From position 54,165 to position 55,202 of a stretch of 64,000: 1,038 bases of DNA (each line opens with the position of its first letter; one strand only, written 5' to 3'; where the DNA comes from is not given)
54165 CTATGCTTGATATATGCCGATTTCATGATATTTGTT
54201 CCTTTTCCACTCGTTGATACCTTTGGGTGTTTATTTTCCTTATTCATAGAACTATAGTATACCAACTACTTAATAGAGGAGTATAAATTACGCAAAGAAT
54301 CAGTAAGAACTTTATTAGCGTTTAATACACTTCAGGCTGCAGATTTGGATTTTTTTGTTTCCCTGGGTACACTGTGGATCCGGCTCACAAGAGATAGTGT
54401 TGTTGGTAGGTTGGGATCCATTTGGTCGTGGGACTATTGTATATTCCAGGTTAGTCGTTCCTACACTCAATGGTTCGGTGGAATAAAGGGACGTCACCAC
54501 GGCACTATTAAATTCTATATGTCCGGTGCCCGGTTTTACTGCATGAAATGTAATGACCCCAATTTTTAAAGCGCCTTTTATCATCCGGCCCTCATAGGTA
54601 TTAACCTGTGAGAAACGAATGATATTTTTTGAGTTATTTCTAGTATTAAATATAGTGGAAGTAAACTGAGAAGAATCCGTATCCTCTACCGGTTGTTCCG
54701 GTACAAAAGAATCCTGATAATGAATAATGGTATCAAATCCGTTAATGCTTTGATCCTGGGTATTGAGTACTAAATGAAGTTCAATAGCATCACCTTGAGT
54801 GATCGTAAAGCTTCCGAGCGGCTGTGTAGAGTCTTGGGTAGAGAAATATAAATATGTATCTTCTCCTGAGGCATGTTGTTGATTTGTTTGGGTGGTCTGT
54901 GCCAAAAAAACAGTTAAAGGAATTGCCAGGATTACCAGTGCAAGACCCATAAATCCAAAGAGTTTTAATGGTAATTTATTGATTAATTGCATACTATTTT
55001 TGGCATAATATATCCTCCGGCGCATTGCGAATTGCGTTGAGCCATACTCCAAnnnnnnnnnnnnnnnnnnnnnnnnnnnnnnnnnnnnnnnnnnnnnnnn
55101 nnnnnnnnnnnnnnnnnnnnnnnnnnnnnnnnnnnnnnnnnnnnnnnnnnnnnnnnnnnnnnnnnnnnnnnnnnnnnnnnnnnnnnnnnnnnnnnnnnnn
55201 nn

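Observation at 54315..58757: A dockerin and cohesin-like pair is co-operonic with a membrane-anchored subtilase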

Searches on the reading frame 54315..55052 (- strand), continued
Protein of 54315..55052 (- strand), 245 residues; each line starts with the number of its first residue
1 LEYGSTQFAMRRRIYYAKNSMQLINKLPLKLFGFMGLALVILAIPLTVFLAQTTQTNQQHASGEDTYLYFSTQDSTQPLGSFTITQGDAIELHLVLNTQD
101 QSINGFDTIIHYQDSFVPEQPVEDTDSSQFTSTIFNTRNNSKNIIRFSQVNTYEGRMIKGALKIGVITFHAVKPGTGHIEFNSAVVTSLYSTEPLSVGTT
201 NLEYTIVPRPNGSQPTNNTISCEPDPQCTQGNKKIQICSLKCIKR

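Call 52: search_protein_families(library=pfam, proteins=[P0145, P0118], max_evalue=0.05)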
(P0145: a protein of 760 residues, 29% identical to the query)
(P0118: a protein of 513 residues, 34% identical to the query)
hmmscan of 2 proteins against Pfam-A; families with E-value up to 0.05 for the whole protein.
P0145 (760 aa): 1 family
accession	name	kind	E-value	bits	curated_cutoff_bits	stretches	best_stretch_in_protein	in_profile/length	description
PF00082.27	Peptidase_S8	-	7.1e-52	176.9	21.8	1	166-437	3-271/288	Subtilase family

P0118 (513 aa): 0 families

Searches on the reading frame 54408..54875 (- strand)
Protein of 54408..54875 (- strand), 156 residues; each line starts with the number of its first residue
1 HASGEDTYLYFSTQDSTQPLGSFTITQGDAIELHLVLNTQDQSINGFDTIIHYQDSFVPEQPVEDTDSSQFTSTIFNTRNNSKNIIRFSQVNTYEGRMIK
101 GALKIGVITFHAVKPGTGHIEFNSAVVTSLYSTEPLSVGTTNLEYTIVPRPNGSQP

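Call 21: search_solved_structures(query=A1, max_evalue=1, show_alignments=2)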
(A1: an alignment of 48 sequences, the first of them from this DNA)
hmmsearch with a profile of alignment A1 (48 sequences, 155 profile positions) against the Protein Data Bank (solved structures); distinct sequences matched with E-value up to 1: 4.
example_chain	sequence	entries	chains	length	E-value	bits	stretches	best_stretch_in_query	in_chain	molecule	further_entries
5m2o_A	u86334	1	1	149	7.9e-06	28.9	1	22-79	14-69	Putative cellulosomal scaffoldin protein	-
5aoz_A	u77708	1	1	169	1.2e-05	28.3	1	21-79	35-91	PUTATIVE CELLULOSOMAL SCAFFOLDIN PROTEIN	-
5m2s_A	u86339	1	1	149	0.00015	24.8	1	24-76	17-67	Putative cellulosomal scaffoldin protein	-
6rd4_S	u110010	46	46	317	0.53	13.2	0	40-131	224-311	ATP synthase gamma chain, mitochondrial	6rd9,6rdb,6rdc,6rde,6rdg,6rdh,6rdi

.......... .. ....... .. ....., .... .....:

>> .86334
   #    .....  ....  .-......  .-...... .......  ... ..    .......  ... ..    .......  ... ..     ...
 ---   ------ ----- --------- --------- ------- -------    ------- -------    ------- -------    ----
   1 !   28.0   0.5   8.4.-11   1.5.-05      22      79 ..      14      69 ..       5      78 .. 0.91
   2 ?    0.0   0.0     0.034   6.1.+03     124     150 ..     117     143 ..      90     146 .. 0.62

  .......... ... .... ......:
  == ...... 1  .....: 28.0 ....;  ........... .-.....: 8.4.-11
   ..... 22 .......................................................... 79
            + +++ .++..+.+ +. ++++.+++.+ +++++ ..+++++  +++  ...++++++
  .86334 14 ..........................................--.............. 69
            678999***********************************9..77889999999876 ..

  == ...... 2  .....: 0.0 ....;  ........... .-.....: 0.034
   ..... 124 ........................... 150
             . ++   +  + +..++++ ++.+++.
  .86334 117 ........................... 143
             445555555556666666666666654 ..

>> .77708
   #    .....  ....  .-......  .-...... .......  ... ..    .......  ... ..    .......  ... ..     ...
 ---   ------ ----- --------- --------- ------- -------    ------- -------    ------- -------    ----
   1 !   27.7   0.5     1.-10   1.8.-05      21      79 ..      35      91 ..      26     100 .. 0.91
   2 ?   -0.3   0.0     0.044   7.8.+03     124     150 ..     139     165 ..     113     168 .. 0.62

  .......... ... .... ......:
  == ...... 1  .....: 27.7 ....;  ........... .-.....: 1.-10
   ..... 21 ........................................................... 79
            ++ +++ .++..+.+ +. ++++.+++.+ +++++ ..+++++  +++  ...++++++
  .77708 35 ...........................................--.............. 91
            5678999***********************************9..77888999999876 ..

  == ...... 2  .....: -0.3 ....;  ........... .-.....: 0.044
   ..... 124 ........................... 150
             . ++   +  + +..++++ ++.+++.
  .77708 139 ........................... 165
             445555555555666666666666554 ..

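Call 22: search_protein_families(library=pfam, alignment_id=A1, max_evalue=0.01)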
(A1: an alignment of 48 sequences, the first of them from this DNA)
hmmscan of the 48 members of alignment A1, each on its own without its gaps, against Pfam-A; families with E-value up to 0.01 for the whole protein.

A. member 1, seq(156 aa): 0 families

B. families by the number of members that match (of 48 scanned): 5 families
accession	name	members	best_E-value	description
PF00963.24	Cohesin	16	3.8e-11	Cohesin domain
PF24108.1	DUF7383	1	1.4e-05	Family of unknown function (DUF7383)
PF23274.1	DUF7077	1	0.00072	Domain of unknown function (DUF7077)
PF05217.17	SAXO1-2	1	0.0073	Stabilizer of axonemal microtubules 1/2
PF20622.4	Big_15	1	0.0097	Bacterial Ig domain (Big_16)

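Call 29: predict_structure(alignment_id=A1)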
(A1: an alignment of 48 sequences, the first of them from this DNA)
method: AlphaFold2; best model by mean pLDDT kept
length: 156 residues; sequences in the alignment: 48
mean_pLDDT: 95.8   pTM: 0.89
mean pLDDT of the five models: 95.8, 95.7, 95.5, 94.9, 94.7
residues with pLDDT >= 90: 146; 70-90: 4; 50-70: 4; < 50: 2
segments of 3 or more residues with pLDDT < 50: none
pLDDT, mean of each block of 10 residues (from residue 1): 83 97 98 98 98 98 97 97 98 94 98 98 98 97 98 78
secondary structure, 60 per line:
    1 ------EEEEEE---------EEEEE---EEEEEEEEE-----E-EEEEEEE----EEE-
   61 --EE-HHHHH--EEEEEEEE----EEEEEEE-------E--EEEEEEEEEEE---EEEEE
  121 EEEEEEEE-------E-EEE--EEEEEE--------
elements in order: E7-12 E22-26 E30-38 E46-52 E57-59 H66-70 E73-80 E85-91 E102-112 E116-128 E138-140 E143-148

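Call 32: fold_search(model_id=the predicted structure, library=pdb)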
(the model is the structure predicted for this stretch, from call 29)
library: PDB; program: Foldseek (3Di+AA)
matches with E <= 10: 1988; with E <= 0.001: 111
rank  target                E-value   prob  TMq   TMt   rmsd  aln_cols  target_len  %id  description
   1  6kgd_A                4.8e-08  1.00  0.71  0.75   2.8       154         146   14  Crystal structure of CaDoc0917(R49D)-CaCohA2 complex at pH 8.0 (released 2020-07-08)
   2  5m2o_A                6.7e-08  1.00  0.66  0.73   3.4       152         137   13  R. flavefaciens' third ScaB cohesin in complex with a group 1 dockerin (released 2017-07-05)
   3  4ums                  6.7e-08  1.00  0.67  0.68   3.9       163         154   15  The crystal structure of the seventh ScaB type I cohesin from Pseudobacteroides cellulosolvens (released 2015-05-06)
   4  5aoz                  6.7e-08  1.00  0.65  0.71   3.7       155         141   14  High resolution SeMet structure of the third cohesin from Ruminococcus flavefaciens scaffoldin protein, ScaB (released 2016-09-28)
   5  6kgc_A                7.0e-08  1.00  0.71  0.76   2.8       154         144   14  Crystal structure of CaDoc0917(R49D)-CaCohA2 complex at pH 5.4 (released 2020-07-08)
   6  6kgf_C                7.4e-08  1.00  0.68  0.71   3.4       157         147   13  Crystal structure of CaDoc0917(R16D)-CaCohA2 complex at pH 8.2 (released 2020-07-08)
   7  5m2s_A                9.7e-08  1.00  0.66  0.72   3.8       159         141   11  R. flavefaciens' third ScaB cohesin in complex with a group 1 dockerin (released 2017-07-05)
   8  2xdh                  1.1e-07  1.00  0.67  0.75   3.2       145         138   14  Non-cellulosomal cohesin from the hyperthermophilic archaeon Archaeoglobus fulgidus (released 2010-05-26)
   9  4dh2_C                1.3e-07  1.00  0.73  0.73   3.6       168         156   11  Crystal structure of Coh-OlpC(Cthe_0452)-Doc435(Cthe_0435) complex: A novel type I Cohesin-Dockerin complex from Clost (released 2012-11-28)
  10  4dh2_A                1.5e-07  1.00  0.71  0.70   4.3       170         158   11  Crystal structure of Coh-OlpC(Cthe_0452)-Doc435(Cthe_0435) complex: A novel type I Cohesin-Dockerin complex from Clost (released 2012-11-28)
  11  5n5p_A                2.2e-07  1.00  0.62  0.69   3.8       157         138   11  Crystal structure of Ruminococcus flavefaciens' type III complex containing the fifth cohesin from scaffoldin B and th (released 2018-02-28)
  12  5n5p_C                2.3e-07  1.00  0.61  0.68   3.8       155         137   12  Crystal structure of Ruminococcus flavefaciens' type III complex containing the fifth cohesin from scaffoldin B and th (released 2018-02-28)
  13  1g1k_A                2.9e-07  1.00  0.69  0.75   3.1       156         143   14  COHESIN MODULE FROM THE CELLULOSOME OF CLOSTRIDIUM CELLULOLYTICUM (released 2000-11-22)
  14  6kgf_A                3.4e-07  1.00  0.69  0.75   2.8       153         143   12  Crystal structure of CaDoc0917(R16D)-CaCohA2 complex at pH 8.2 (released 2020-07-08)
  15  3ul4_A                3.4e-07  1.00  0.68  0.74   2.9       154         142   17  Crystal structure of Coh-OlpA(Cthe_3080)-Doc918(Cthe_0918) complex: A novel type I Cohesin-Dockerin complex from Clost (released 2012-11-28)
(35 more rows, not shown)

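Call 45: find_homologous_proteins(query=A1, max_evalue=0.00001)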
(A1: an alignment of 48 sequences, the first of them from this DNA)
Query A1 (48 sequences) (156 aa, profile of the alignment): 3 proteins with E <= 0.00001 among 2182 candidates.
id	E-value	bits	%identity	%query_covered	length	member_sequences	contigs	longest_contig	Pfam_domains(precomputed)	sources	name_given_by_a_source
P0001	4.3e-46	174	100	100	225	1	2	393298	-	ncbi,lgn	-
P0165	3.1e-27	113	27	73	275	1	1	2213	PF00404.25,PF00963.25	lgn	-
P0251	4.8e-18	83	25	77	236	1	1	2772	PF00404.25,PF00963.25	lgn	-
